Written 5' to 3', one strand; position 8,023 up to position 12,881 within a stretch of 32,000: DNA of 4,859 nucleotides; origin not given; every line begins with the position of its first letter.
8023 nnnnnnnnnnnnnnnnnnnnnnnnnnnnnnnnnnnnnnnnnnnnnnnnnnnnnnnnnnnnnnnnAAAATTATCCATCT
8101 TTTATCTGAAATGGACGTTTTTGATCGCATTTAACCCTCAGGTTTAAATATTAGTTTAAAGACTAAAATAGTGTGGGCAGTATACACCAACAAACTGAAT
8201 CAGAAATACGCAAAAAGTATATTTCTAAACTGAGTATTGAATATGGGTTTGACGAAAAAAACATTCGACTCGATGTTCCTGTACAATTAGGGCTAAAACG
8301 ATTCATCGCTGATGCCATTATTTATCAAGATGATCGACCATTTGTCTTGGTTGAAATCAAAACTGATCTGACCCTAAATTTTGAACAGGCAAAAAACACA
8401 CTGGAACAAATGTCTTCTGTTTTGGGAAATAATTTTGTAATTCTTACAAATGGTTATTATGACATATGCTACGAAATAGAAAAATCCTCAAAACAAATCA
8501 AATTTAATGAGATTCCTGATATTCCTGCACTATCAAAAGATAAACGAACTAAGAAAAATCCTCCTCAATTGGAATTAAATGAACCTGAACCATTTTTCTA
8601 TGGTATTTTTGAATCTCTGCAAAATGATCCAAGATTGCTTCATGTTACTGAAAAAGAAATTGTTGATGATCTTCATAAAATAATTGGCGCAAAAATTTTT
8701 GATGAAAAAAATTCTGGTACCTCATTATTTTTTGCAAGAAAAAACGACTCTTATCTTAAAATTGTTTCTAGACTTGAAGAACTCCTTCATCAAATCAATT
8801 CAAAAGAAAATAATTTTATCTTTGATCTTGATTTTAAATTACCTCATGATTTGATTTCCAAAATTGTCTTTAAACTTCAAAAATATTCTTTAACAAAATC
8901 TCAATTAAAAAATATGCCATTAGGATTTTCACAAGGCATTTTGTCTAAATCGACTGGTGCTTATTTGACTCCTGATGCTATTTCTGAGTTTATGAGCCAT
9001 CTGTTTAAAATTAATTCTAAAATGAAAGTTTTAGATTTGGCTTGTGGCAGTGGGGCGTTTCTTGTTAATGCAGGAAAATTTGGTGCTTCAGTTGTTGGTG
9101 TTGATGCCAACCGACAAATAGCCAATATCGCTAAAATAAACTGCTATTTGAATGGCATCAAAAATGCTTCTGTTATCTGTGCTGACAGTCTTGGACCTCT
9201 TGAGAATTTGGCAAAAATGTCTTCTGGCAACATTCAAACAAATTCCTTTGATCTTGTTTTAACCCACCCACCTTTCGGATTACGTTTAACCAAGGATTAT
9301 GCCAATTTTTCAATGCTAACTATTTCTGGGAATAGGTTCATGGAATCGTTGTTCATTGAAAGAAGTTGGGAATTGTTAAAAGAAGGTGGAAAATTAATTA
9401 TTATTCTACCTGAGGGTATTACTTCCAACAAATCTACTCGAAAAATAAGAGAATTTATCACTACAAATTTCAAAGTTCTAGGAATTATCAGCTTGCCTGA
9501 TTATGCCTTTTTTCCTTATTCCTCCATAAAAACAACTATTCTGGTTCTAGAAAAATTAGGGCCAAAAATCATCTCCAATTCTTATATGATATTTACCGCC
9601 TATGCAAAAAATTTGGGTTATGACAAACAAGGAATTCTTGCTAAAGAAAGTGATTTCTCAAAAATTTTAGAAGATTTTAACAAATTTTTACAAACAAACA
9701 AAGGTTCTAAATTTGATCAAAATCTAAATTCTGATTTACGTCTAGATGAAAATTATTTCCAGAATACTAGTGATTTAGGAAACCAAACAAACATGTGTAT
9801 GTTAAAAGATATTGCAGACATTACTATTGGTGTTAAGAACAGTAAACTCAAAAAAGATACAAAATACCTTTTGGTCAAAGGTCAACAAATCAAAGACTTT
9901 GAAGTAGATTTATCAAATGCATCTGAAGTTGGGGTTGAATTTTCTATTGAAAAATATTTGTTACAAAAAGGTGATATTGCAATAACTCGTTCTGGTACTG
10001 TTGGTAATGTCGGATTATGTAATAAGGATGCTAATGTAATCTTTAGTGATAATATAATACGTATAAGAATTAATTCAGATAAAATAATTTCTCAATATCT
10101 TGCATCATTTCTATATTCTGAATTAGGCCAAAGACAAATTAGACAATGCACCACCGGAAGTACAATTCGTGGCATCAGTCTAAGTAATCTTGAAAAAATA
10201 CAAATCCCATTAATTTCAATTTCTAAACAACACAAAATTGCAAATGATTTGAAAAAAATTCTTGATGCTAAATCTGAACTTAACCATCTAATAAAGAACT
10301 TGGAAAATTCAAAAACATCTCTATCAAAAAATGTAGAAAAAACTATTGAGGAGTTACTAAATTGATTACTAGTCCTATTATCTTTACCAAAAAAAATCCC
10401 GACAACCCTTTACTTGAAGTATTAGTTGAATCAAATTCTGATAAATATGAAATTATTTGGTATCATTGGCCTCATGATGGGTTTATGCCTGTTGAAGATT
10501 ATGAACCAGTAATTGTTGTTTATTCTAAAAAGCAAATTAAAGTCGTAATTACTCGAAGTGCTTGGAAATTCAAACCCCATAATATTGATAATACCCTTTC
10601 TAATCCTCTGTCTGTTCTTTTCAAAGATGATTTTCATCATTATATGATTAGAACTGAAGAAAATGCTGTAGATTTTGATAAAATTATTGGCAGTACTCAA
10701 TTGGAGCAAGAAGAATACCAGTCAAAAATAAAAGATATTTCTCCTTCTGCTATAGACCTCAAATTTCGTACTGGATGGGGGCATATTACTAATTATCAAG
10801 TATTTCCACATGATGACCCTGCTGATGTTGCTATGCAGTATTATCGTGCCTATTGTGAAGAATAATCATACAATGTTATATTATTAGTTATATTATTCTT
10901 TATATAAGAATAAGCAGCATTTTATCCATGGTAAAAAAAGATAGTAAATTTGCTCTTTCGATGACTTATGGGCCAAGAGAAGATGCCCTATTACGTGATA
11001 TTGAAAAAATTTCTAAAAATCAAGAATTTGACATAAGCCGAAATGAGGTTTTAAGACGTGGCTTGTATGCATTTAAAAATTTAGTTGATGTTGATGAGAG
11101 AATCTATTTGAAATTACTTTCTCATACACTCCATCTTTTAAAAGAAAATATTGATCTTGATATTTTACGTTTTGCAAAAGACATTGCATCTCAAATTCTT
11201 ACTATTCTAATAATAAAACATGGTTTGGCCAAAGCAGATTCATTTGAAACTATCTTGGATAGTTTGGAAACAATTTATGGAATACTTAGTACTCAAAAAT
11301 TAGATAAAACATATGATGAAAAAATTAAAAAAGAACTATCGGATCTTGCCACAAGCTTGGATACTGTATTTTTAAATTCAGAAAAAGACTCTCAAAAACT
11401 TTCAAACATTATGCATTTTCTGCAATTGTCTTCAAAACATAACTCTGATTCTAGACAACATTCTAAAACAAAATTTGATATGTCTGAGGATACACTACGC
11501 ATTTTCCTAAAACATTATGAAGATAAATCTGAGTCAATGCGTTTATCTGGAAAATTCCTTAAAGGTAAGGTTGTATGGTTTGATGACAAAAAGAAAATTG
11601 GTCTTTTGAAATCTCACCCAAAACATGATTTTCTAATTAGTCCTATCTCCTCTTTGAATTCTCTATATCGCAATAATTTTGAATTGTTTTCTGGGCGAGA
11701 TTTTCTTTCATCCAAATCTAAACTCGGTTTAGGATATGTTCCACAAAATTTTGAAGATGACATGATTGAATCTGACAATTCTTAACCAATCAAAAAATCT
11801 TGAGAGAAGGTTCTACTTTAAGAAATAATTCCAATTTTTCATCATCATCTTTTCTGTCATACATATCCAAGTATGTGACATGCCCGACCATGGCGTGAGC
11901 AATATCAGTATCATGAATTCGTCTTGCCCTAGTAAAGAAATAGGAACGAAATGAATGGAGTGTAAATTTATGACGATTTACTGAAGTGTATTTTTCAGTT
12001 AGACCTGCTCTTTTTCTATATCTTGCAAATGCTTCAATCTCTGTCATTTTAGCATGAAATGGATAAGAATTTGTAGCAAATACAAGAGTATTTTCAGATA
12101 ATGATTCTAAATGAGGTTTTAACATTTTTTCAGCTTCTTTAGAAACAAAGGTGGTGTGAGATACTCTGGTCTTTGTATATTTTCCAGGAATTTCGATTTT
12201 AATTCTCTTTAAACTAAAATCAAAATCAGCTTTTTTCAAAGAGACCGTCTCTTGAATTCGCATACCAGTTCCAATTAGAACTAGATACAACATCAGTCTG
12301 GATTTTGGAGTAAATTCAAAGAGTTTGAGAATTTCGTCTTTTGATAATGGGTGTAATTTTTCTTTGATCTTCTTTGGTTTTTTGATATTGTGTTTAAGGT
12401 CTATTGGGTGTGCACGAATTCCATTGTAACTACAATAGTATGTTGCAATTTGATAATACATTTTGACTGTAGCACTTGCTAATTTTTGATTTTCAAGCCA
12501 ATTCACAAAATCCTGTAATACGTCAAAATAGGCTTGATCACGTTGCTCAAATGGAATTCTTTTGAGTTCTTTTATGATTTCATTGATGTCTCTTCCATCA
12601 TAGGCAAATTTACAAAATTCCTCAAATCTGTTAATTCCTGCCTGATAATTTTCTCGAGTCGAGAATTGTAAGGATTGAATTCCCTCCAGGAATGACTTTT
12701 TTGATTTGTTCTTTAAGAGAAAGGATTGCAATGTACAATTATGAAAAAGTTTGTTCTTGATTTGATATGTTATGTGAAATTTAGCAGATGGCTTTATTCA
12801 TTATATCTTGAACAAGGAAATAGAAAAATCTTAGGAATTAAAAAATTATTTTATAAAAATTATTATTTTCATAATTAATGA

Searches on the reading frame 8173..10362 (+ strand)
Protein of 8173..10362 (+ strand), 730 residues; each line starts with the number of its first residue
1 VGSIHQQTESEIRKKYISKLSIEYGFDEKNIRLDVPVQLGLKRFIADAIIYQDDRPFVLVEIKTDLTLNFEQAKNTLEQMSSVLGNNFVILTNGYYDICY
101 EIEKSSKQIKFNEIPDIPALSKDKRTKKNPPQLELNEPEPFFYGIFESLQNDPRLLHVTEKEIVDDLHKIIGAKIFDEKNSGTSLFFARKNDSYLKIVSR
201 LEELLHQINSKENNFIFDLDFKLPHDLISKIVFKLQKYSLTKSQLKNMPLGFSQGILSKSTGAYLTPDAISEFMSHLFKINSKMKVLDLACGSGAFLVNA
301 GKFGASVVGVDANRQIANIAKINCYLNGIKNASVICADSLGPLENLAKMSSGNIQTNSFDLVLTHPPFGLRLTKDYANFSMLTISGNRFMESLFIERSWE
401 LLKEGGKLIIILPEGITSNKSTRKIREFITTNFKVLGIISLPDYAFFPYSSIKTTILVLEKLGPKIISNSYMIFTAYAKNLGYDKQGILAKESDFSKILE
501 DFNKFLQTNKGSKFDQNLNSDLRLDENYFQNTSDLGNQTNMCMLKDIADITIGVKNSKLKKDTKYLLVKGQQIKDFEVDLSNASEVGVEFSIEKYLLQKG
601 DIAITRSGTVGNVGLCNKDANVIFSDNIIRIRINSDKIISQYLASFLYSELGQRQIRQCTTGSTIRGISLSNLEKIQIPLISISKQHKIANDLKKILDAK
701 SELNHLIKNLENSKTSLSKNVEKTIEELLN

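Call 10: search_protein_families(library=pfam, proteins=[window:8173-10362:+], max_evalue=0.01)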
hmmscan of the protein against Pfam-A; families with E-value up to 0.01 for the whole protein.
window:8173-10362:+ (730 aa): 14 families
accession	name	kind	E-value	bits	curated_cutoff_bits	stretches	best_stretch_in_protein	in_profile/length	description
PF02384.22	N6_Mtase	-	5.3e-30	105.2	20.4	1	258-512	22-282/311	N-6 DNA Methylase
PF13588.12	HSDR_N_2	-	1.1e-25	90.3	25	1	9-118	2-110/110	Type I restriction enzyme R protein N terminus (HSDR_N)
PF01420.25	Methylase_S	-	4.7e-13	50.1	22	1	544-709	9-164/168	Type I restriction modification DNA specificity domain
PF07669.17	Eco57I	-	4.6e-10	40.3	25.3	1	307-447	3-171/171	Eco57I restriction-modification methylase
PF13847.12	Methyltransf_31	-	1.7e-09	37.9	27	1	280-414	1-113/145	Methyltransferase domain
PF05175.20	MTS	-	1.1e-07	32.1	23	1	268-416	17-144/170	Methyltransferase small domain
PF13649.12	Methyltransf_25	-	6.6e-06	27.2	27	1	286-364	1-70/97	Methyltransferase domain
PF13489.12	Methyltransf_23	-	1.6e-05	25.1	27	1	270-320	9-60/164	Methyltransferase domain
PF06325.19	PrmA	-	2.1e-05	24.6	22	1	281-335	160-215/296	Ribosomal protein L11 methyltransferase (PrmA)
PF01170.24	UPF0020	-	3.5e-05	24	22.3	1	276-400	22-162/197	RMKL-like, methyltransferase domain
PF01135.25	PCMT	-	0.00013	22.2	20.3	1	263-339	54-133/210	Protein-L-isoaspartate(D-aspartate) O-methyltransferase (PCMT)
PF03602.21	Cons_hypoth95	-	0.00038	20.6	24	1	283-373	42-128/182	Conserved hypothetical protein 95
PF09445.16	Methyltransf_15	-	0.00041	20.4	22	1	285-370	3-83/165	RNA cap guanine-N2 methyltransferase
PF08241.18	Methyltransf_11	-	0.00089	20.3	21.2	1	287-363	1-65/95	Methyltransferase domain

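Call 82: search_protein_families(library=padloc, proteins=[window:8173-10362:+], max_evalue=0.001)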
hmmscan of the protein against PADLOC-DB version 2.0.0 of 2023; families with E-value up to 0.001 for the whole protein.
window:8173-10362:+ (730 aa): 128 families (the best 25 are shown)
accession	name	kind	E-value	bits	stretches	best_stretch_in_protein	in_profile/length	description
PDLC04134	mad2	-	1.2e-41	141.1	1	8-505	4-487/492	mads_2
PDLC03021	MTase_I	-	1.5e-34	117.6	1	259-507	161-418/491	Type I methyltransferase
PDLC03030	MTase_I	-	8.8e-32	108.3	3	16-302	58-370/670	Type I methyltransferase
PDLC03218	MTase_II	-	1.1e-31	108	1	233-507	233-528/532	Type II methyltransferase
PDLC03018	MTase_I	-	5.3e-27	92.6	2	389-462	529-603/749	Type I methyltransferase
PDLC03034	MTase_I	-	1.4e-26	91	3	391-504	513-635/672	Type I methyltransferase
PDLC03100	Specificity_I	-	9.5e-26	89.1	1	512-721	169-387/392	Type I specificity subunit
PDLC03119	Specificity_I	-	2.8e-25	87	2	593-720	255-387/393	Type I specificity subunit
PDLC03624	REase_MTase_IIG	-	3.3e-24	82.9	2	228-516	381-710/1271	Type IIG restriction enzyme-methyltransferase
PDLC04137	mad5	-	1e-23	82.2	1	544-719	8-183/392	mads_5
PDLC03318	MTase_II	-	1.5e-23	81.1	2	356-507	498-681/723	Type II methyltransferase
PDLC03189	Specificity_I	-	3.8e-23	80.1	1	541-717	226-404/459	Type I specificity subunit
PDLC03068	Specificity_I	-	6.4e-23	79.6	1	543-713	8-182/403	Type I specificity subunit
PDLC03107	Specificity_I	-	1.1e-20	72.1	1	544-719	200-385/392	Type I specificity subunit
PDLC03317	MTase_II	-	1.4e-20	71.3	2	306-501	378-572/831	Type II methyltransferase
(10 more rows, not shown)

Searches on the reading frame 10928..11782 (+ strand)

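Call 3: search_protein_families(library=pfam, proteins=[window:10928-11782:+], max_evalue=1)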
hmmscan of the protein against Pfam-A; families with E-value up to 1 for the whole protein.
window:10928-11782:+ (285 aa): 1 family
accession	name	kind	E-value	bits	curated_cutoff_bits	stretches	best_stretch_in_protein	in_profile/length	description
PF16679.11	CDT1_C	-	0.097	13.7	25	1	128-177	25-74/96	DNA replication factor Cdt1 C-terminal domain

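Call 82: search_protein_families(library=padloc, proteins=[window:10928-11782:+], max_evalue=0.001)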
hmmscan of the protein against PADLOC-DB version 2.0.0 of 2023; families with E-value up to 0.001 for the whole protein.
window:10928-11782:+ (285 aa): 0 families

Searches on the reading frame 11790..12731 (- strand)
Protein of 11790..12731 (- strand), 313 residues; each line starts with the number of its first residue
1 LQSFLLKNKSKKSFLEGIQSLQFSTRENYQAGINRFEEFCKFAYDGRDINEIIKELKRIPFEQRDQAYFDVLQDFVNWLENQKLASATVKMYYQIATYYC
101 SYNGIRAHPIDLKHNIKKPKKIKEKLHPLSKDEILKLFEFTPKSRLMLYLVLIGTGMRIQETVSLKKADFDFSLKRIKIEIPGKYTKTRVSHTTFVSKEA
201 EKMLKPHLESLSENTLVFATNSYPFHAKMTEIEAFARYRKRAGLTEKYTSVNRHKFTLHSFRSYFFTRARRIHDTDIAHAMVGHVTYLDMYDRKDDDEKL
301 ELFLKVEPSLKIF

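Call 3: search_protein_families(library=pfam, proteins=[window:11790-12731:-], max_evalue=1)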
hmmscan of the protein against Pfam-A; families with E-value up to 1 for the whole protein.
window:11790-12731:- (313 aa): 3 families
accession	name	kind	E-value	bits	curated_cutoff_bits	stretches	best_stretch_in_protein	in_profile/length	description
PF00589.27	Phage_integrase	-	3.1e-15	56.8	27.1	1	129-285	3-157/172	Phage integrase family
PF13102.12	Phage_int_SAM_5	-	0.00037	21.2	22.3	1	22-95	18-74/98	Phage integrase SAM-like domain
PF02899.23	Phage_int_SAM_1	-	0.0038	17.9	22.3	0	47-90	24-66/83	Phage integrase, N-terminal SAM-like domain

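Call 82: search_protein_families(library=padloc, proteins=[window:11790-12731:-], max_evalue=0.001)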
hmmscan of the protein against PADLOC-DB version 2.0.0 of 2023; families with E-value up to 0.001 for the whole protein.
window:11790-12731:- (313 aa): 0 families
